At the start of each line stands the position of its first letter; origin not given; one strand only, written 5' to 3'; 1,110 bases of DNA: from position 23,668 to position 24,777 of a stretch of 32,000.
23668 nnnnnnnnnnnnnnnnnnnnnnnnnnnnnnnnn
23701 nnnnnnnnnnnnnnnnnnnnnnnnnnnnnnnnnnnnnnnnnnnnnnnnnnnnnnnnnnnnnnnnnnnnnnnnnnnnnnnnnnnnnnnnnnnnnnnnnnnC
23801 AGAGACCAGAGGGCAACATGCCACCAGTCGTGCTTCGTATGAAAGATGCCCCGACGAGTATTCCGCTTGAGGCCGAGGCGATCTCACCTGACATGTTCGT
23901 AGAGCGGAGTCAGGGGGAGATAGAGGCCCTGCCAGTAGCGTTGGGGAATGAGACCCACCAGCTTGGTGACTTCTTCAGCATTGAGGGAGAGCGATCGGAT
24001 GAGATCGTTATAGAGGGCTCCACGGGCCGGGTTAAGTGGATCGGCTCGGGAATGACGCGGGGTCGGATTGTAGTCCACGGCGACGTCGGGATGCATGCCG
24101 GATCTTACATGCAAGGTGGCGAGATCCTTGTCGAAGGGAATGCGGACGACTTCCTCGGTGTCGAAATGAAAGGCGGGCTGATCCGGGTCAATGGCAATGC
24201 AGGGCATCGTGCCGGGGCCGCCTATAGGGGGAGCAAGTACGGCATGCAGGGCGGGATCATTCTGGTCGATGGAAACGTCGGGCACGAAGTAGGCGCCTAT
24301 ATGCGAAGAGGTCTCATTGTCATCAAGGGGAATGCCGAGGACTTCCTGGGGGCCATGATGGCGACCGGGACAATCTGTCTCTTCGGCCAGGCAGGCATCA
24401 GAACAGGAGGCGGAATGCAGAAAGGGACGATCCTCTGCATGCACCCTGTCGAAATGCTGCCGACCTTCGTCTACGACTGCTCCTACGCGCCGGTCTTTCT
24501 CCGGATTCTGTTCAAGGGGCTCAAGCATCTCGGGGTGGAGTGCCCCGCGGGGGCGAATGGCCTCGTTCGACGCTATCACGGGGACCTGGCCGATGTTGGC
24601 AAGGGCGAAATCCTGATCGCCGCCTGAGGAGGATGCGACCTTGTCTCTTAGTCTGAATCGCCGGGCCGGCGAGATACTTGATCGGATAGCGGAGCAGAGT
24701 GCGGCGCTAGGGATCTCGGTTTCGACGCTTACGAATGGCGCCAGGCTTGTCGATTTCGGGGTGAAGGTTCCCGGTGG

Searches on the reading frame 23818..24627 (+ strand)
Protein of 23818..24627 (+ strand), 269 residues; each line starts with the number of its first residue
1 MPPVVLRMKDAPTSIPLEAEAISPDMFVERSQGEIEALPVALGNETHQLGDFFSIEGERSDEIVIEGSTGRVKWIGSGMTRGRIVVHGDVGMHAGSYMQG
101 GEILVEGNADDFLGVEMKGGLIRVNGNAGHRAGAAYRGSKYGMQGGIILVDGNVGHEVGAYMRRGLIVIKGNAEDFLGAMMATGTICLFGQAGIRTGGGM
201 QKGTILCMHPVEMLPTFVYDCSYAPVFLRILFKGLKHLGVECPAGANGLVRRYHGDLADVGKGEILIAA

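Call 4: search_protein_families(library=pfam, proteins=[window:23818-24627:+], max_evalue=0.01)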
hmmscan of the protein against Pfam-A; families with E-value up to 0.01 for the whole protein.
window:23818-24627:+ (269 aa): 1 family
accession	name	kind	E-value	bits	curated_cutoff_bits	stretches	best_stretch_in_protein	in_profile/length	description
PF01493.24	GXGXG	-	1.3e-10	41.6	32.5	1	83-209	33-164/190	GXGXG motif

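Call 9: search_solved_structures(query=window:23818-24627:+, max_evalue=0.00001)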
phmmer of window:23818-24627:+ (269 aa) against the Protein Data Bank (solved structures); distinct sequences matched with E-value up to 0.00001: 6.
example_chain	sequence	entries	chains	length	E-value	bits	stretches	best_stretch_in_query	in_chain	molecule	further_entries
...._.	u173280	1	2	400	1.8e-46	161.8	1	13-234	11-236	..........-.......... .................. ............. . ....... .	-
5t5i_C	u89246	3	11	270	4e-43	150.8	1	3-210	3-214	Tungsten-containing formylmethanofuran dehydrogenase 2 subunit C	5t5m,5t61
6s6y_C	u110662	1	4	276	1.9e-42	148.6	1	33-268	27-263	Formylmethanofuran dehydrogenase subunit C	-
9sfi_R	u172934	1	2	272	3.7e-42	147.7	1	4-221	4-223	Tungsten-containing formylmethanofuran dehydrogenase 2 subunit C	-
8rja_C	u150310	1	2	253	8.1e-42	146.5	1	13-217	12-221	formylmethanofuran dehydrogenase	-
7bkb_I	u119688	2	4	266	2.9e-39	138.2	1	14-207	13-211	Formylmethanofuran dehydrogenase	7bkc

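Call 42: search_solved_structures(query=window:23818-24627:+, max_evalue=1e-30, show_alignments=3)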
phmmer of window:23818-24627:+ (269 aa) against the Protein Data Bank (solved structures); distinct sequences matched with E-value up to 1e-30: 6.
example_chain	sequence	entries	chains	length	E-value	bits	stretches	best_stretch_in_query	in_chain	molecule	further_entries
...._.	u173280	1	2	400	1.8e-46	161.8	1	13-234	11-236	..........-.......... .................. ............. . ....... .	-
5t5i_C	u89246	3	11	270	4e-43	150.8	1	3-210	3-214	Tungsten-containing formylmethanofuran dehydrogenase 2 subunit C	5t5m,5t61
6s6y_C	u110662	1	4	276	1.9e-42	148.6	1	33-268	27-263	Formylmethanofuran dehydrogenase subunit C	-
9sfi_R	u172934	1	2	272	3.7e-42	147.7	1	4-221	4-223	Tungsten-containing formylmethanofuran dehydrogenase 2 subunit C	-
8rja_C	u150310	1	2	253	8.1e-42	146.5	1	13-217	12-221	formylmethanofuran dehydrogenase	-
7bkb_I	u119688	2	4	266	2.9e-39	138.2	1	14-207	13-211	Formylmethanofuran dehydrogenase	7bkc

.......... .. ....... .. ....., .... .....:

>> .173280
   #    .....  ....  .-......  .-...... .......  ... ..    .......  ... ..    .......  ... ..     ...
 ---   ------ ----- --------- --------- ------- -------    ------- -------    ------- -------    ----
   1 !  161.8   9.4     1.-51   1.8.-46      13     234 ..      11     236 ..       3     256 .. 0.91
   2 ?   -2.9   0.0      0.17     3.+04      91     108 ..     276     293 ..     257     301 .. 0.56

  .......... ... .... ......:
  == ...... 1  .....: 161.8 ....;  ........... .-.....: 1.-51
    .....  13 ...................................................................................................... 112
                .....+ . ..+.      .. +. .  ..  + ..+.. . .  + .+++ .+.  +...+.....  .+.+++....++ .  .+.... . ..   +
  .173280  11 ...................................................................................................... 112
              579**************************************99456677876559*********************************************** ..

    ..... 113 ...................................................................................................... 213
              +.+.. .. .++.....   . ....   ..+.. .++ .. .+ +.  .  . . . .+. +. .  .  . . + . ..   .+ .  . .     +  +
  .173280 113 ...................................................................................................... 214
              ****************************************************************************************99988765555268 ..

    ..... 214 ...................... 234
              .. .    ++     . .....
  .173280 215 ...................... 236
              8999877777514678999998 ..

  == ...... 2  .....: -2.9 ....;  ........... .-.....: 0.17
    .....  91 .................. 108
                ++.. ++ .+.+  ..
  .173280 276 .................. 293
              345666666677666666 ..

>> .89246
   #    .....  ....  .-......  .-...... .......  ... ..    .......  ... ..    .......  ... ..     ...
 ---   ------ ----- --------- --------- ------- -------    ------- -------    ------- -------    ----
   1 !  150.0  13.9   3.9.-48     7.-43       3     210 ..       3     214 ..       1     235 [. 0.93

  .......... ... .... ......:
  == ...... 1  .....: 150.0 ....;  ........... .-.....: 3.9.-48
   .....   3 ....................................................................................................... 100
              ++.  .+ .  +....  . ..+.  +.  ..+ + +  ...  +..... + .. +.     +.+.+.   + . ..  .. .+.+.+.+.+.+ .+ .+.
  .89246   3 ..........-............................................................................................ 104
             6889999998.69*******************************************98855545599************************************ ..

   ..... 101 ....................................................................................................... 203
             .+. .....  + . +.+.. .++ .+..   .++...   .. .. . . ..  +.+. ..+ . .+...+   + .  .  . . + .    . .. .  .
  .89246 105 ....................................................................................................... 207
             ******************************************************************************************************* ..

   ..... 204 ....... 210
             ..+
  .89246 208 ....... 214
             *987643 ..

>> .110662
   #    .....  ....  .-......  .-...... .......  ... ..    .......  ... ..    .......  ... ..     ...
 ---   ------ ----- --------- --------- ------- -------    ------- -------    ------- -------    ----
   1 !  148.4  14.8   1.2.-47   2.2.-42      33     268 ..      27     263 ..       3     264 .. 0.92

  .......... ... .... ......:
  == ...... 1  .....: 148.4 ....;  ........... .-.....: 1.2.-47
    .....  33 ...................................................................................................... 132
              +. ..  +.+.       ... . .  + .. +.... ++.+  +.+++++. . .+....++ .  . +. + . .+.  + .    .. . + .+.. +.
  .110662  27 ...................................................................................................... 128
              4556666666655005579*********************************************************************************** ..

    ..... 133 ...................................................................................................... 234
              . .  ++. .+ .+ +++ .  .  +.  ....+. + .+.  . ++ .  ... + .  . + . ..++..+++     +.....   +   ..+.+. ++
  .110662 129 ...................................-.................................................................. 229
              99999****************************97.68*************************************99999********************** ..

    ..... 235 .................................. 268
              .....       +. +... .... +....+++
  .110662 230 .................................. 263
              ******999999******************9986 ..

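Call 51: find_homologous_proteins(query=window:23818-24627:+, max_evalue=1e-10)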
Query window:23818-24627:+ (269 aa): 3593 proteins with E <= 1e-10 among 4423 candidates; the best 120 are listed.
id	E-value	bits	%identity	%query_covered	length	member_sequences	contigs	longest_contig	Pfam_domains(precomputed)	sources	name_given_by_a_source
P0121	5.5e-172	588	98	100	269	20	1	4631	PF01493.26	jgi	-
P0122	1.2e-162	558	91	100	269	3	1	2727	PF01493.26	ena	-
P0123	4.7e-157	539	89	100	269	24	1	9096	PF01493.26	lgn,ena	-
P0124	1.7e-154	531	88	100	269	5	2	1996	PF01493.26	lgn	-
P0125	5.9e-152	523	86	100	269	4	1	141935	PF01493.26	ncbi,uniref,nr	ncbi:formylmethanofuran dehydrogenase subunit C [Candidatus Methylomirabilis sp.]|uniref:formylmetha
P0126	7.7e-152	522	86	100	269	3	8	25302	PF01493.26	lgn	-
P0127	5.3e-151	519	85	100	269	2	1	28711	PF01493.26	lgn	-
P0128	8.4e-149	512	83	100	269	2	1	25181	PF01493.26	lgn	-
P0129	4.6e-148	510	84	100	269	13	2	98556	PF01493.26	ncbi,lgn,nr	ncbi:MAG: formylmethanofuran dehydrogenase subunit C [candidate division NC10 bacterium]|nr:formylme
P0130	3.6e-147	507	82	100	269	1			PF01493.26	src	-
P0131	3.7e-147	507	83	100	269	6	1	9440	PF01493.26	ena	-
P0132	4.5e-147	507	82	100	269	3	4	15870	PF01493.26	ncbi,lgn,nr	ncbi:MAG: formylmethanofuran dehydrogenase subunit C [Candidatus Methylomirabilota bacterium]|nr:MAG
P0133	5.7e-147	506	83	100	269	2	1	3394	PF01493.26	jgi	jgi:formylmethanofuran dehydrogenase subunit C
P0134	1.1e-146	505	83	100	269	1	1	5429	PF01493.26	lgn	-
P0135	3.0e-145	501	81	100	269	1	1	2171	PF01493.26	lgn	-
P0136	2.1e-144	498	81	100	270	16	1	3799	PF01493.26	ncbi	-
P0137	4.0e-144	497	81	100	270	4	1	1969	PF01493.26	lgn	-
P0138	1.1e-143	495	80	99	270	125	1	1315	PF01493.26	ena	-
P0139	1.9e-141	488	80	100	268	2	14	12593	PF01493.26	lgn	-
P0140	4.4e-141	487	80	100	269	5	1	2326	PF01493.26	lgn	-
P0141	7.6e-141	486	80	100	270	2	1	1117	PF01493.26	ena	-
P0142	1.0e-139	482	79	100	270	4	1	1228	PF01493.26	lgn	-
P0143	1.5e-139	482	79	100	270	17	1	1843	PF01493.26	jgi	jgi:formylmethanofuran dehydrogenase subunit C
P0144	1.9e-139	482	79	100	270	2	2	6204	PF01493.26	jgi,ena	-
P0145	4.0e-138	477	78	100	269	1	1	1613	PF01493.26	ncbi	-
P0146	7.2e-137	473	77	100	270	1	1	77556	PF01493.26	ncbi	-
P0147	3.6e-136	471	77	100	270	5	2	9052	PF01493.26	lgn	-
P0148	1.9e-131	455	75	100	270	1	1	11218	PF01493.26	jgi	jgi:formylmethanofuran dehydrogenase subunit C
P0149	5.9e-131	454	76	100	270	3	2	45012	PF01493.26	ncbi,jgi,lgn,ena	-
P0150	3.6e-130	451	74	100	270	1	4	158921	PF01493.26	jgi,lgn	jgi:formylmethanofuran dehydrogenase subunit C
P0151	2.6e-124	432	75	100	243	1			PF01493.26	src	-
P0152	3.1e-116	405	86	78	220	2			PF01493.26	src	-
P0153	7.0e-111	388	66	98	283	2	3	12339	PF01493.26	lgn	-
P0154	2.7e-86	307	54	98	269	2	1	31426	PF01493.26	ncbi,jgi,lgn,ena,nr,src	ncbi:MAG TPA: formylmethanofuran dehydrogenase subunit C [Anaerolineaceae bacterium]|nr:formylmethan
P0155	2.9e-86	307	56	98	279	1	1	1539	PF01493.26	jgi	jgi:formylmethanofuran dehydrogenase subunit C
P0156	5.6e-86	306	53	100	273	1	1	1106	PF01493.26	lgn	-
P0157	7.2e-86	306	54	98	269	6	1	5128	PF01493.26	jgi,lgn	jgi:formylmethanofuran dehydrogenase subunit C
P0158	1.4e-85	305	55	99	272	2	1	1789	PF01493.26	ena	-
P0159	2.9e-85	304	54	98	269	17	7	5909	PF01493.26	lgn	-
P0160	3.0e-85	304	54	98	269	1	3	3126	PF01493.26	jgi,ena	-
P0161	3.5e-85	304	54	99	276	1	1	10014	PF01493.26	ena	-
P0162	5.0e-85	303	54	98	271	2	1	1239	PF01493.26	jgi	jgi:formylmethanofuran dehydrogenase subunit C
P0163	6.2e-85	303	55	98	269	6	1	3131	PF01493.26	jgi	jgi:formylmethanofuran dehydrogenase subunit C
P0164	8.8e-85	302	52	98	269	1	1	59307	PF01493.26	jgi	jgi:formylmethanofuran dehydrogenase subunit C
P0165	1.4e-84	302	55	98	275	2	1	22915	PF01493.26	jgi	-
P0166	1.6e-84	301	53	98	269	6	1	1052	PF01493.26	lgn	-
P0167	2.5e-84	301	54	99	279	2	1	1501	PF01493.26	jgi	jgi:formylmethanofuran dehydrogenase subunit C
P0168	3.7e-84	300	55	98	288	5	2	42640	PF01493.26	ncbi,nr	ncbi:MAG: formylmethanofuran dehydrogenase subunit C [Anaerolineae bacterium]|nr:formylmethanofuran 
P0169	3.8e-84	300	55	99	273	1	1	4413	PF01493.26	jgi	jgi:formylmethanofuran dehydrogenase subunit C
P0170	4.8e-84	300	54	95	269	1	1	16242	PF01493.26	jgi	jgi:formylmethanofuran dehydrogenase subunit C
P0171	4.9e-84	300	54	99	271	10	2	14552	PF01493.26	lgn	-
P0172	5.1e-84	300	54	98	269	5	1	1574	PF01493.26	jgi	jgi:formylmethanofuran dehydrogenase subunit C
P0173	8.5e-84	299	52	98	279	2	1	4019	PF01493.26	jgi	jgi:formylmethanofuran dehydrogenase subunit C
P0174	1.9e-83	298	53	95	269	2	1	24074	PF01493.26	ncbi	-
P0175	2.1e-83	298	53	98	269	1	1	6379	PF01493.26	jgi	jgi:formylmethanofuran dehydrogenase subunit C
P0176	2.1e-83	298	55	98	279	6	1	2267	PF01493.26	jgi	-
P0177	2.1e-83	298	54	98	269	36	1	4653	PF01493.26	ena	-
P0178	2.3e-83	298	55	99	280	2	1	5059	PF01493.26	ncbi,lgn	-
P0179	2.3e-83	298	54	98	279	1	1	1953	PF01493.26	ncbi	-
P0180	2.3e-83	298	56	98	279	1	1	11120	PF01493.26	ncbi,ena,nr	ncbi:MAG TPA: formylmethanofuran dehydrogenase subunit C [Gemmataceae bacterium]|nr:formylmethanofur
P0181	2.6e-83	297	55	99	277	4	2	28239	PF01493.26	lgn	-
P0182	2.9e-83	297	51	99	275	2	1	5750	PF01493.26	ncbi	-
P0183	3.0e-83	297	53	99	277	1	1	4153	PF01493.26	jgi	jgi:formylmethanofuran dehydrogenase subunit C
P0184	3.2e-83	297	56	94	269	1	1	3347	PF01493.26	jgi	jgi:formylmethanofuran dehydrogenase subunit C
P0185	3.2e-83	297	54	98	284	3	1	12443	PF01493.26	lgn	-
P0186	3.6e-83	297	52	99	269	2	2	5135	PF01493.26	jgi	-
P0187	3.6e-83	297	54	98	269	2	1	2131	PF01493.26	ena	-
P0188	3.9e-83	297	56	94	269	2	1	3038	PF01493.26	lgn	-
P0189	4.1e-83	297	53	98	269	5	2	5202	PF01493.26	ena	-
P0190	4.3e-83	297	55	94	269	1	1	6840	PF01493.26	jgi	jgi:formylmethanofuran dehydrogenase subunit C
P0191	4.4e-83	297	56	98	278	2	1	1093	PF01493.26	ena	-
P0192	4.5e-83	297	53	98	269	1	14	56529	PF01493.26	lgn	-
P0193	4.8e-83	297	55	98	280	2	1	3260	PF01493.26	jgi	jgi:formylmethanofuran dehydrogenase subunit C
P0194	5.7e-83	296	54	98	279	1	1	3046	PF01493.26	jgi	jgi:formylmethanofuran dehydrogenase subunit C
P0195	5.7e-83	296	54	98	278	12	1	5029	PF01493.26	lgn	-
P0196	5.8e-83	296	54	98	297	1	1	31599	PF01493.26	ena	-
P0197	6.0e-83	296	55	98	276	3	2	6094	PF01493.26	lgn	-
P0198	6.1e-83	296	54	98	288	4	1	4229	PF01493.26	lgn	-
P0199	6.7e-83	296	54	99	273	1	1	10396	PF01493.26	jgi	jgi:formylmethanofuran dehydrogenase subunit C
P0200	7.2e-83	296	54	99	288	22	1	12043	PF01493.26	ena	-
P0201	8.7e-83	296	55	99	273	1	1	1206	PF01493.26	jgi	jgi:formylmethanofuran dehydrogenase subunit C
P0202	9.9e-83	296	54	99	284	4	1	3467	PF01493.26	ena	-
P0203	9.9e-83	296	53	98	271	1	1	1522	PF01493.26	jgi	-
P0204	1.0e-82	296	54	98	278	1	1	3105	PF01493.26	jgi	jgi:formylmethanofuran dehydrogenase subunit C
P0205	1.0e-82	296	54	98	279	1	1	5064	PF01493.26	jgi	jgi:formylmethanofuran dehydrogenase subunit C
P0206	1.1e-82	295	53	98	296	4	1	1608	PF01493.26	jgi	jgi:formylmethanofuran dehydrogenase subunit C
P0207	1.1e-82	295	53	99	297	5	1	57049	PF01493.26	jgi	jgi:formylmethanofuran dehydrogenase subunit C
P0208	1.1e-82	295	53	98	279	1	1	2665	PF01493.26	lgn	-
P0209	1.2e-82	295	54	98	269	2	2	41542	PF01493.26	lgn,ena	-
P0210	1.2e-82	295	55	96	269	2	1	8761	PF01493.26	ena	-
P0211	1.2e-82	295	52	98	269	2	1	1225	PF01493.26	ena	-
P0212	1.3e-82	295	52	99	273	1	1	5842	PF01493.26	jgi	jgi:formylmethanofuran dehydrogenase subunit C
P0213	1.9e-82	295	52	98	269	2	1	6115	PF01493.26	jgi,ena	-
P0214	2.0e-82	295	53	99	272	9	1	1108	PF01493.26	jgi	jgi:formylmethanofuran dehydrogenase subunit C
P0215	2.2e-82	294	52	99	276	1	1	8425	PF01493.26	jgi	jgi:formylmethanofuran dehydrogenase subunit C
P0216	2.3e-82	294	53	99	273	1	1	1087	PF01493.26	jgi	jgi:formylmethanofuran dehydrogenase subunit C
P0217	2.3e-82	294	54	98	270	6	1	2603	PF01493.26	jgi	jgi:formylmethanofuran dehydrogenase subunit C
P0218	2.5e-82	294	54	98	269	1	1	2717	PF01493.26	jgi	jgi:formylmethanofuran dehydrogenase subunit C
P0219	2.6e-82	294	53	98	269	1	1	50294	PF01493.26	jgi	jgi:formylmethanofuran dehydrogenase subunit C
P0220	3.0e-82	294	52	99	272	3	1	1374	PF01493.26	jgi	jgi:formylmethanofuran dehydrogenase subunit C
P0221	3.3e-82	294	54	97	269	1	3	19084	PF01493.26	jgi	-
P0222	3.4e-82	294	54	94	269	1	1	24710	PF01493.26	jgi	jgi:formylmethanofuran dehydrogenase subunit C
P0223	3.5e-82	294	54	94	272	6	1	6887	PF01493.26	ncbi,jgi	ncbi:MAG TPA: formylmethanofuran dehydrogenase subunit C [Gemmataceae bacterium]|jgi:formylmethanofu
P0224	3.8e-82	294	54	100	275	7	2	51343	PF01493.26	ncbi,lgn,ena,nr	ncbi:MAG TPA: formylmethanofuran dehydrogenase subunit C [Anaerolineae bacterium]|nr:formylmethanofu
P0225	3.9e-82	294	54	98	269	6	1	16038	PF01493.26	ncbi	-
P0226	4.0e-82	294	54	99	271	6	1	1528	PF01493.26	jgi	jgi:formylmethanofuran dehydrogenase subunit C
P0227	4.3e-82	293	53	99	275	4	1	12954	PF01493.26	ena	-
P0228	4.4e-82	293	54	99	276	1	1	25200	PF01493.26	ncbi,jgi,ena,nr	ncbi:MAG TPA: formylmethanofuran dehydrogenase subunit C [Gemmataceae bacterium]|nr:formylmethanofur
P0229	4.5e-82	293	53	96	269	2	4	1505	PF01493.26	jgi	jgi:formylmethanofuran dehydrogenase subunit C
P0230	4.8e-82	293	53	99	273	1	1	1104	PF01493.26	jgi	jgi:formylmethanofuran dehydrogenase subunit C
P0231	4.9e-82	293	55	98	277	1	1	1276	PF01493.26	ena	-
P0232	5.4e-82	293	53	99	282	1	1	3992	PF01493.26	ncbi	-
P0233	5.5e-82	293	54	98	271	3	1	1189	PF01493.26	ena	-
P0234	5.6e-82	293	52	98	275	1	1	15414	PF01493.26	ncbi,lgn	-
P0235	5.8e-82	293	53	95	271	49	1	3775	PF01493.26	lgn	-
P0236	6.1e-82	293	54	99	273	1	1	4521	PF01493.26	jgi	jgi:formylmethanofuran dehydrogenase subunit C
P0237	6.5e-82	293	53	98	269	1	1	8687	PF01493.26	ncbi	-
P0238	6.8e-82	293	54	99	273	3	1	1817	PF01493.26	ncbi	-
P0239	7.7e-82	293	53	99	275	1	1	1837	PF01493.26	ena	-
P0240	7.9e-82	293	54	99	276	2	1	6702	PF01493.26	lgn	-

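Call 56: search_protein_families(library=ncbifam, proteins=[window:23818-24627:+], max_evalue=0.00001)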
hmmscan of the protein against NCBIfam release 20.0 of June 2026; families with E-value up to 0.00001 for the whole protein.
window:23818-24627:+ (269 aa): 2 families
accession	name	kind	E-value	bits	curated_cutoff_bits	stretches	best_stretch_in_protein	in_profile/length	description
TIGR03122.1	one_C_dehyd_C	equivalog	1.4e-80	270.3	130.65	1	5-267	2-260/260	formylmethanofuran dehydrogenase subunit C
NF042910.1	FMH_DH_FwdC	exception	1.1e-59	201.7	340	1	5-221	3-222/271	tungsten-dependent formylmethanofuran dehydrogenase subunit FwdC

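Call 65: predict_structure(alignment_id=A3)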
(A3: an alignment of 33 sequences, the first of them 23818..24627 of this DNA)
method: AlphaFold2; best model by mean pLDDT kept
length: 269 residues; sequences in the alignment: 33
mean_pLDDT: 93.2   pTM: 0.91
mean pLDDT of the five models: 93.2, 92.9, 92.8, 92.8, 92.7
residues with pLDDT >= 90: 229; 70-90: 29; 50-70: 8; < 50: 3
segments of 3 or more residues with pLDDT < 50: 258-260
pLDDT, mean of each block of 10 residues (from residue 1): 93 87 97 98 95 97 94 97 98 97 98 97 98 88 96 98 97 96 96 94 94 91 92 92 77 71 85
secondary structure, 60 per line:
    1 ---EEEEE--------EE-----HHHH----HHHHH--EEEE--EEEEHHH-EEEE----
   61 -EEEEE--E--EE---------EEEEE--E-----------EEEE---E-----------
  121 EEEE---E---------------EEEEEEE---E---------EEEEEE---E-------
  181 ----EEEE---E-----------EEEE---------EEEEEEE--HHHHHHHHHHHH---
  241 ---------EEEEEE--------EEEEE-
elements in order: E4-8 H24-27 H32-36 E39-42 E45-48 E53-56 E62-66 E83-87 E102-105 E121-124 E144-150 E164-169 E185-188 E204-207 E217-223 H226-237 E250-255 E264-268

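Call 70: fold_search(model_id=the predicted structure, library=pdb)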
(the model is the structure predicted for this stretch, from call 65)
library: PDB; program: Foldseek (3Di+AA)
matches with E <= 10: 58; with E <= 0.001: 6
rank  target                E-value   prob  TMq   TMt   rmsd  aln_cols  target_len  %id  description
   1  5t61_O                6.4e-18  1.00  0.85  0.86   2.8       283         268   37  TUNGSTEN-CONTAINING FORMYLMETHANOFURAN DEHYDROGENASE FROM METHANOTHERMOBACTER WOLFEII, TRICLINIC FORM AT 2.55 A (released 2016-10-19)
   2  5t5i_C                1.6e-17  1.00  0.87  0.87   2.9       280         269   37  TUNGSTEN-CONTAINING FORMYLMETHANOFURAN DEHYDROGENASE FROM METHANOTHERMOBACTER WOLFEII, ORTHORHOMBIC FORM AT 1.9 A (released 2016-10-19)
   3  5t61_C                1.8e-17  1.00  0.89  0.89   2.3       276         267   38  TUNGSTEN-CONTAINING FORMYLMETHANOFURAN DEHYDROGENASE FROM METHANOTHERMOBACTER WOLFEII, TRICLINIC FORM AT 2.55 A (released 2016-10-19)
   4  6s6y_C                2.6e-15  1.00  0.90  0.92   2.1       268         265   36  X-ray crystal structure of the formyltransferase/hydrolase complex (FhcABCD) from Methylorubrum extorquens in complex  (released 2019-12-04)
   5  7bkb_I                6.7e-14  1.00  0.85  0.86   2.7       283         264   32  Formate dehydrogenase - heterodisulfide reductase - formylmethanofuran dehydrogenase complex from Methanospirillum hun (released 2021-09-29)
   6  8rja_C                1.1e-13  1.00  0.81  0.86   3.0       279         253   37  Crystal structure of the F420-reducing formylmethanofuran dehydrogenase complex from the ethanotroph Candidatus Ethano (released 2024-10-02)
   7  7mfm_G                1.3e-02  1.00  0.45  0.09   3.5       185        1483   14  Glutamate synthase, glutamate dehydrogenase counter-enzyme complex (released 2022-01-05)
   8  1ofd_A                2.8e-02  1.00  0.48  0.09   3.0       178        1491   22  Glutamate Synthase from Synechocystis sp in complex with 2-Oxoglutarate at 2.0 Angstrom resolution (released 2003-06-11)
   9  1ofe_A                6.2e-02  1.00  0.48  0.09   2.8       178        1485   21  Glutamate Synthase from Synechocystis sp in complex with 2-Oxoglutarate and L-DON at 2.45 Angstrom resolution (released 2003-06-11)
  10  6s6s_A                4.3e-01  0.94  0.46  0.10   4.8       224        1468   14  Structure of Azospirillum brasilense Glutamate Synthase in a4b4 oligomeric state. (released 2019-09-11)
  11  1ea0_A                1.2e+00  0.77  0.34  0.07   7.6       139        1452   21  Alpha subunit of A. brasilense glutamate synthase (released 2001-11-01)
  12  2vdc_A                1.3e+00  0.75  0.34  0.07   7.6       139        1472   21  THE 9.5 A RESOLUTION STRUCTURE OF GLUTAMATE SYNTHASE FROM CRYO-ELECTRON MICROSCOPY AND ITS OLIGOMERIZATION BEHAVIOR IN (released 2008-01-15)
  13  7shp_B                2.4e+00  0.08  0.11  0.15  10.2        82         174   15  Crystal structure of hSTING in complex with c[2',3'-(ribo-2'-G, xylo-3'-A)-MP](RJ244) (released 2022-10-19)
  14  6qvi_B                4.4e+00  0.02  0.13  0.09  12.5       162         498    9  Crystal structure of competence-associated pilin ComZ from Thermus thermophilus (released 2019-05-29)
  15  8a2i_A                5.0e+00  0.04  0.10  0.14   8.2        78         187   12  human STING in complex with 2'-3'-cyclic-GMP-7-deaza(4-(2-naphthyl)phenyl)-AMP (released 2022-10-12)
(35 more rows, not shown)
